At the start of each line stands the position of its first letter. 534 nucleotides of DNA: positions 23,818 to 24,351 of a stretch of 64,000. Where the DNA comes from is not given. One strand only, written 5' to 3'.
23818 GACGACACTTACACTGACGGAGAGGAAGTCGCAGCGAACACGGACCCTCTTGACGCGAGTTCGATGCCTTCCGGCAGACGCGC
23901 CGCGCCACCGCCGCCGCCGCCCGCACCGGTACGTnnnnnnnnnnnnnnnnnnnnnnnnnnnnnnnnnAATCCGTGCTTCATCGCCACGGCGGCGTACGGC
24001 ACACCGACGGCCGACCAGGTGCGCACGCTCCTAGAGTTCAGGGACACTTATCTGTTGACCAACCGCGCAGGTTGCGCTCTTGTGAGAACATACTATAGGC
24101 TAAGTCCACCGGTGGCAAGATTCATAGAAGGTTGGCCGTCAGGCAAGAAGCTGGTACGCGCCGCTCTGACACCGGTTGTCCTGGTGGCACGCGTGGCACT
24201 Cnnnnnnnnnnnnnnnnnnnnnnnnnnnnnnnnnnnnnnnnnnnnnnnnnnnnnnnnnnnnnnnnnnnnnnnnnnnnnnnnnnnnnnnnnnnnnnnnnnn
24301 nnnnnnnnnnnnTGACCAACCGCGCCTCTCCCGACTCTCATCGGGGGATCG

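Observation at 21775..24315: C11 clostripain-like peptidase with thrombospondin-type-3-like Ca-binding repeats and a C-terminal '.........' sorting-type domain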

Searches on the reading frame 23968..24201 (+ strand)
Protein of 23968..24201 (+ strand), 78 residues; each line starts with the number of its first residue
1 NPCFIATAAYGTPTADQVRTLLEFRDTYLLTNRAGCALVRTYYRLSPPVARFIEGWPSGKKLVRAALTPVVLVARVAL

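Call 28: search_protein_representatives(alignment_id=A2)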
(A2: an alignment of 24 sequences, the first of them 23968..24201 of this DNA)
Query: 24 sequences, 78 profile positions. Proteins with E-value up to 0.001 (for the whole library): 29260; up to 1e-10: 21992; up to 1e-30: 6. The best 150 are listed.
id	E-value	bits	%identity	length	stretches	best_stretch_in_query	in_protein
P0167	1.5e-61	220.5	-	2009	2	1-74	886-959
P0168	5.2e-54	196.3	-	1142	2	2-75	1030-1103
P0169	1.9e-45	168.9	-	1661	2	1-72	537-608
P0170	2.4e-42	158.9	-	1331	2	1-74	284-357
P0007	1.5e-31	124.4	-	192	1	2-76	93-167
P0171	9.3e-31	121.8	-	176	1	2-75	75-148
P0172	1.2e-30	121.4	-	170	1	1-76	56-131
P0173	1.3e-30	121.4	-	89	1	1-77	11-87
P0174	1.7e-30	121.0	-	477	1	2-76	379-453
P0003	2.0e-30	120.8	-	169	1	1-76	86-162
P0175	2.3e-30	120.6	-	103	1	2-76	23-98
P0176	5.4e-30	119.4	-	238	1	1-76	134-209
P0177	5.5e-30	119.4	-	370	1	1-74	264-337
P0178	6.0e-30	119.2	-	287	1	1-76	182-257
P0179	6.4e-30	119.2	-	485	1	1-76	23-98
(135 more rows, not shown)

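Call 31: find_related_loci(query=A2, collection=genome_contigs, flank=6000)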
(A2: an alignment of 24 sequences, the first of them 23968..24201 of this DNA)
Query A2 (78 aa) in genome_contigs; peptide patterns used: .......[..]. (x = any residue, [..] = any of these).
599 stretches matched a pattern (row limit reached: there are more); 589 encode a relative of the query (tblastn E <= 1e-3); the best 80 are kept; 80 distinct loci.
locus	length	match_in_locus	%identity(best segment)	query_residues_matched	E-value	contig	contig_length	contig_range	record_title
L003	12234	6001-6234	59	1-78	3e-26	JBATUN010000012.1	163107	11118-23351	MAG: Dehalococcoidia bacterium isolate MFD12951_ilm_asm_bin17 k127_32363, whole genome shotgun sequence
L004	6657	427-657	58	2-78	5e-26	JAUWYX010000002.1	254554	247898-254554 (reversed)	MAG: Dehalococcoidia bacterium isolate CSMAG_2721 CSMAG_2721_k141_207513_length_254554_cov_99.9829, whole genome shotgun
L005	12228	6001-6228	57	3-78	6e-26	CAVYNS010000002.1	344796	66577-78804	MAG: uncultured Chloroflexia bacterium isolate MFD04408.bin.1.133 genome assembly, contig: contig_26166, whole genome sh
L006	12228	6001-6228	57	3-78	7e-25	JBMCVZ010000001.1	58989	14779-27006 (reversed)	MAG: Chloroflexota bacterium isolate D4M11_63 NODE_153_length_58989_cov_24.383548, whole genome shotgun sequence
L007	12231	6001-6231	58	2-78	8e-25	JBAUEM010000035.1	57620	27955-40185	MAG: Dehalococcoidia bacterium isolate MFD13097_ilm_asm_bin13 k127_150012, whole genome shotgun sequence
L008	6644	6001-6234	55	1-78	2e-24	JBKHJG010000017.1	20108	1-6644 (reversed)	MAG: Dehalococcoidia bacterium isolate D4M11_26 NODE_1310_length_20108_cov_123.221114, whole genome shotgun sequence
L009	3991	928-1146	64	3-75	2e-24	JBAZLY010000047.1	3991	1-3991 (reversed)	MAG: Candidatus Omnitrophota bacterium isolate SO_2017_LW4_28 scaffold_45817_c1_LW137-91_2017, whole genome shotgun sequ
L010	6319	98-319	58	3-76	5e-24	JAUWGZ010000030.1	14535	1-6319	MAG: Dehalococcoidia bacterium isolate CSMAG_2255 CSMAG_2255_k141_99640_length_14535_cov_10.4852, whole genome shotgun s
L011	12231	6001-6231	57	2-78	4e-24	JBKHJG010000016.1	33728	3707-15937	MAG: Dehalococcoidia bacterium isolate D4M11_26 NODE_550_length_33728_cov_139.366198, whole genome shotgun sequence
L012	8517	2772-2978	62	3-71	6e-24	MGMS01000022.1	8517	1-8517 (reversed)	MAG: Chloroflexi bacterium RBG_13_51_36 RBG_13_scaffold_19035, whole genome shotgun sequence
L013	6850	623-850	58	3-78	6e-24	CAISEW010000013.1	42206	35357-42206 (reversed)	MAG: uncultured Chloroflexi bacterium isolate AlinenSedimentsD2_bin-0330 genome assembly, contig: bin-0330:13/63, whole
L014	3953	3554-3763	61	2-71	1e-23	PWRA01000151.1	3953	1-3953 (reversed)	MAG: Dehalococcoidia bacterium isolate CSSed10_7 CS-Sed10-C85520, whole genome shotgun sequence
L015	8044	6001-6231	56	2-78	2e-23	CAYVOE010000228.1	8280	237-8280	MAG TPA_asm: uncultured Nitrospiraceae bacterium isolate SRP268622_co1_273 genome assembly, contig: NODE_21018_length_82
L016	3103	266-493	57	3-78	3e-23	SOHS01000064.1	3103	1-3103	MAG: Dehalococcoidia bacterium isolate E26_bin16 NODE_2743_length_3103_cov_31.857612, whole genome shotgun sequence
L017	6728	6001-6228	55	3-78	3e-23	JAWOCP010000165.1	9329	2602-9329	MAG: Dehalococcoidia bacterium isolate BLK5-1.bin.32 k191_87186, whole genome shotgun sequence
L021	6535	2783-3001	56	3-75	4e-22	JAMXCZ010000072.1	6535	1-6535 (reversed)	MAG: Candidatus Omnitrophota bacterium isolate MohnsGC05_bin046 NODE_74_length_6535_cov_8.819294, whole genome shotgun s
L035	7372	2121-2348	47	3-78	7e-21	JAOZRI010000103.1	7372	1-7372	MAG: Desulfobacula sp. isolate GMC6.concoct.268_sub GMC6_13465_length_7372_cov_11.010660, whole genome shotgun sequence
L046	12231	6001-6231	56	2-78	1e-20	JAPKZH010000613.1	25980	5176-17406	MAG: Candidatus Aminicenantes bacterium isolate LacPavin_0920_SED5_MAG_55_12 LacPavin_0920_SED5_scaffold_125300, whole g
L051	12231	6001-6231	47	2-78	3e-20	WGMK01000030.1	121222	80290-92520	MAG: Candidatus Hydrogenedens sp. isolate RI_113 c_000000010102, whole genome shotgun sequence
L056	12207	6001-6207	57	3-71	5e-20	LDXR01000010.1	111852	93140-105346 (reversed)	MAG: candidate division NC10 bacterium CSP1-5 XU15_C0010, whole genome shotgun sequence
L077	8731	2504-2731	53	3-78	2e-19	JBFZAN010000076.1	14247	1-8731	MAG: Candidatus Omnitrophota bacterium isolate PPR_0468 k121_1525950, whole genome shotgun sequence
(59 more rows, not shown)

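Call 65: search_protein_families(library=pfam, proteins=[L009:1130-1912:+, L021:3054-3854:+, L046:6353-7117:+, L077:2751-3545:+, L077:3664-5007:+, L077:6021-7529:+, L035:2504-4540:-, L035:4849-6033:+, L051:6392-8746:+, L056:155-2068:+], max_evalue=0.01)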
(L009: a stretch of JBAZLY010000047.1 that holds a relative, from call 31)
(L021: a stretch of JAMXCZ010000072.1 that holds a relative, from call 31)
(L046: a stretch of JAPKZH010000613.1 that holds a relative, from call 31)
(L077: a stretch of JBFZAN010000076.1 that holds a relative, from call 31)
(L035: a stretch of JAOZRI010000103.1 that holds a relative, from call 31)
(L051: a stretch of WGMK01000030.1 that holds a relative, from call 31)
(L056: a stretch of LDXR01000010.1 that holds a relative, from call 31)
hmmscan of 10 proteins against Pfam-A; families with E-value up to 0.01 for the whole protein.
L009:1130-1912:+ (260 aa): 5 families
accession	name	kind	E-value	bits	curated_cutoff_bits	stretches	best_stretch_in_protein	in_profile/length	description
PF13180.12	PDZ_2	-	2.4e-05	25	27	1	191-251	13-73/80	PDZ domain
PF00595.29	PDZ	-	0.00092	20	23.2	1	187-244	19-79/81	PDZ domain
PF11356.14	T2SSC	-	0.0017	18.7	27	1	68-128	79-140/141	Type II secretion system protein C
PF17820.7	PDZ_6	-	0.0043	17.2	27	0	196-236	4-41/54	PDZ domain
PF14685.13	PDZ_Tricorn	-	0.0053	17.1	25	0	198-245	28-74/88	Tricorn protease PDZ domain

L021:3054-3854:+ (266 aa): 2 families
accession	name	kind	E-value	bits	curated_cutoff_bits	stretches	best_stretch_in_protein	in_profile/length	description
PF00595.29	PDZ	-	0.0021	18.9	23.2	1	188-224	24-60/81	PDZ domain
PF13180.12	PDZ_2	-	0.0042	17.8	27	0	190-260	13-77/80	PDZ domain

L046:6353-7117:+ (254 aa): 1 family
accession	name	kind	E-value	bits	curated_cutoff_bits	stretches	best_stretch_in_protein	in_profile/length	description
PF11356.14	T2SSC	-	5.2e-06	26.8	27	1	45-106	80-141/141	Type II secretion system protein C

L077:2751-3545:+ (264 aa): 4 families
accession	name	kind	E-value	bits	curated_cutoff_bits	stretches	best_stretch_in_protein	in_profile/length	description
PF11356.14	T2SSC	-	9.4e-08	32.4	27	1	59-137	68-141/141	Type II secretion system protein C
PF13180.12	PDZ_2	-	3.6e-07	30.8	27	1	195-259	13-77/80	PDZ domain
PF17820.7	PDZ_6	-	0.00022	21.3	27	1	207-237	11-41/54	PDZ domain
PF00595.29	PDZ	-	0.0017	19.2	23.2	1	193-249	24-78/81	PDZ domain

L077:3664-5007:+ (447 aa): 2 families
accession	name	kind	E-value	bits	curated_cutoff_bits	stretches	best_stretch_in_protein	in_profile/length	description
PF11104.14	PilM_2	-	1.6e-09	37.6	27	1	37-198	38-208/340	Type IV pilus assembly protein PilM;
PF05137.18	PilN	-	1.5e-07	31.8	22.8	1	366-446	2-77/78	Fimbrial assembly protein (PilN)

L077:6021-7529:+ (502 aa): 4 families
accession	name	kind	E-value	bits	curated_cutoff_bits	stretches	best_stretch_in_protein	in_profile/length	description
PF00263.26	Secretin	-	8.3e-48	162.6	27.5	1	314-473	2-168/169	Bacterial type II and III secretion system protein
PF03958.22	Secretin_N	-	3.5e-24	85.2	28.2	2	122-181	1-67/69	Bacterial type II/III secretion system short domain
PF07660.19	STN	-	4.8e-11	42.7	28.4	1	60-106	1-50/52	Secretin and TonB N terminus short domain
PF21305.2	type_II_gspD_N0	-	7.6e-06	26.1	27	1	40-104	1-70/71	GspD-like, N0 domain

L035:2504-4540:- (678 aa): 3 families
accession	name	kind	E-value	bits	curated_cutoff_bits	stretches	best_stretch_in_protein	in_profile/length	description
PF00263.26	Secretin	-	3.7e-48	163.8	27.5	1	457-620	1-169/169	Bacterial type II and III secretion system protein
PF03958.22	Secretin_N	-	2.2e-37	127.5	28.2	3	295-368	2-68/69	Bacterial type II/III secretion system short domain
PF21305.2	type_II_gspD_N0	-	1.4e-27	95.7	27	1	50-119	1-71/71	GspD-like, N0 domain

L035:4849-6033:+ (394 aa): 1 family
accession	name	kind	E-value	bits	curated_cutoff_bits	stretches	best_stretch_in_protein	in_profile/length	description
PF00482.28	T2SSF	-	8.9e-56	187.7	25.2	2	263-385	1-125/125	Type II secretion system (T2SS), protein F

L051:6392-8746:+ (784 aa): 6 families
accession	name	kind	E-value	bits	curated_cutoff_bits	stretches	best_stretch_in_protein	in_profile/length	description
PF00308.24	Bac_DnaA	-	4.6e-56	189.9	23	1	546-704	3-161/162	Bacterial DnaA ATPAse domain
PF05157.20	MshEN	-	1.9e-15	57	23.1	1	111-180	2-71/90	MshEN domain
PF01695.23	IstB_IS21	-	2.1e-08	34.4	24.1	1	581-682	96-194/238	IstB-like ATP binding protein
PF00004.35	AAA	-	3.1e-05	24.8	21.2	1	581-699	2-124/131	ATPase family associated with various cellular activities (AAA)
PF01637.24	ATPase_2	-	0.00028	21.2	33.2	1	576-698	19-135/225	ATPase domain predominantly from Archaea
PF13401.12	AAA_22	-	0.00038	21.2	27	0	581-667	9-109/130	AAA domain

L056:155-2068:+ (637 aa): 9 families
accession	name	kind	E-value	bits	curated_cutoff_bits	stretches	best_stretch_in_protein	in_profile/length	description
PF00263.26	Secretin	-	3.1e-36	125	27.5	1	411-588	2-169/169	Bacterial type II and III secretion system protein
PF03958.22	Secretin_N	-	1.2e-09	38.7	28.2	1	281-332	1-60/69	Bacterial type II/III secretion system short domain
PF13428.12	TPR_14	-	4.1e-07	30.5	23.5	0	31-67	8-44/44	Tetratricopeptide repeat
PF13414.12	TPR_11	-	1.2e-05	25.4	26.8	0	128-157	1-30/42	TPR repeat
PF21305.2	type_II_gspD_N0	-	0.0002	21.6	27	1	199-249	2-52/71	GspD-like, N0 domain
PF14559.12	TPR_19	-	0.00034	21.3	25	0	34-70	1-37/68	Tetratricopeptide repeat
PF07660.19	STN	-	0.00042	20.5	28.4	0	218-267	1-51/52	Secretin and TonB N terminus short domain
PF14863.12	Alkyl_sulf_dimr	-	0.00059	20.7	26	1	108-176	56-124/139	Alkyl sulfatase dimerisation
PF07719.23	TPR_2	-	0.0015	19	27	0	75-102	4-31/34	Tetratricopeptide repeat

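Call 72: search_protein_families(library=pfam, proteins=[L009:1-1179:+, L021:2-3013:+, L046:4426-6336:+, L077:806-2779:+, L035:360-2450:+, L051:2287-6315:+, L056:3922-6327:+], max_evalue=0.001)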
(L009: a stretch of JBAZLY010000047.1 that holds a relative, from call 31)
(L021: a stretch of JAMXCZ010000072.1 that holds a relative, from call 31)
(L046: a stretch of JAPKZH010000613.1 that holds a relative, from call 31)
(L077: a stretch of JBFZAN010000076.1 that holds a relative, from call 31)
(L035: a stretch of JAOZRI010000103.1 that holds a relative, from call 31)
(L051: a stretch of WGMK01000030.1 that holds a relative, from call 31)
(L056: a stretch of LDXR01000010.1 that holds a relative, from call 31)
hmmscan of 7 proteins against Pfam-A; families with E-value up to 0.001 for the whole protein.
L009:1-1179:+ (392 aa): 1 family
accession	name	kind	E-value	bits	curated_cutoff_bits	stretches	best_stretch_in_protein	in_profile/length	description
PF17957.7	Big_7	-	7.1e-05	23.8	24.1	1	47-120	4-70/70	Bacterial Ig domain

L021:2-3013:+ (1003 aa): 7 families
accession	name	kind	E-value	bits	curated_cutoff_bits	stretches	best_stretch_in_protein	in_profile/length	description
PF18911.6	PKD_4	-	4.1e-31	107.3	27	3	372-458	4-83/85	PKD domain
PF00801.26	PKD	-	4.7e-27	94.2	23.5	3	296-359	16-76/80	PKD domain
PF22352.2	K319L-like_PKD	-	4e-10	40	27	0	389-460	13-84/84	K319L-like, PKD domain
PF18998.6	Flg_new_2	-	1.4e-09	38.3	23.6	1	104-174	1-71/73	Divergent InlB B-repeat domain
PF08329.16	ChitinaseA_N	-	1.1e-07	32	21.2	0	290-359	35-102/133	Chitinase A, N-terminal domain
PF09136.16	Glucodextran_B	-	0.00064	20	27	1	183-268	5-80/83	Glucodextranase, domain B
PF19077.6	Big_13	-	0.00069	20.5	27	0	226-266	56-97/102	Bacterial Ig-like domain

L046:4426-6336:+ (636 aa): 2 families
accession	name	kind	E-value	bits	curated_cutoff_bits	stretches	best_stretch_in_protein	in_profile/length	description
PF18998.6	Flg_new_2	-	3.9e-14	52.8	23.6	1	433-502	1-71/73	Divergent InlB B-repeat domain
PF17164.10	DUF5122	-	0.00027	21.6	27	0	43-73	2-32/36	Domain of unknown function (DUF5122) beta-propeller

L077:806-2779:+ (657 aa): 3 families
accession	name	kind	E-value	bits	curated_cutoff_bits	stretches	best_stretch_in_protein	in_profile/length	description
PF13088.12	BNR_2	-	9.5e-10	38.7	31.4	1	57-200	84-220/277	BNR repeat-like domain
PF00791.26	ZU5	-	6.8e-06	26.7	21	1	432-493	18-83/97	ZU5 domain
PF15892.11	BNR_4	-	0.00089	19.1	27.3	0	77-118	220-260/272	BNR repeat-containing family member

L035:360-2450:+ (696 aa): 1 family
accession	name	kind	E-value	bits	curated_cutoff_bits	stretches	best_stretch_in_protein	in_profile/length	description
PF25788.1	Ig_Rha78A_N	-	8.7e-05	23.2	27.4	0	320-394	30-101/105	Rha78A-like, N-terminal immunoglobulin domain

L051:2287-6315:+ (1342 aa): 1 family
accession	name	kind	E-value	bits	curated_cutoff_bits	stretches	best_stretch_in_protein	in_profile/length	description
PF18998.6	Flg_new_2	-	1.9e-22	79.5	23.6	2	646-716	3-72/73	Divergent InlB B-repeat domain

L056:3922-6327:+ (801 aa): 2 families
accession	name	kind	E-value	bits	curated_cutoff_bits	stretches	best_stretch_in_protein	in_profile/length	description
PF25778.1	DUF7948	-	2.1e-68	231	27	1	2-206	4-214/214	Domain of unknown function (DUF7948)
PF06739.17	SBBP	-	2.7e-42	142.9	20.5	5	613-643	1-32/38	Beta-propeller repeat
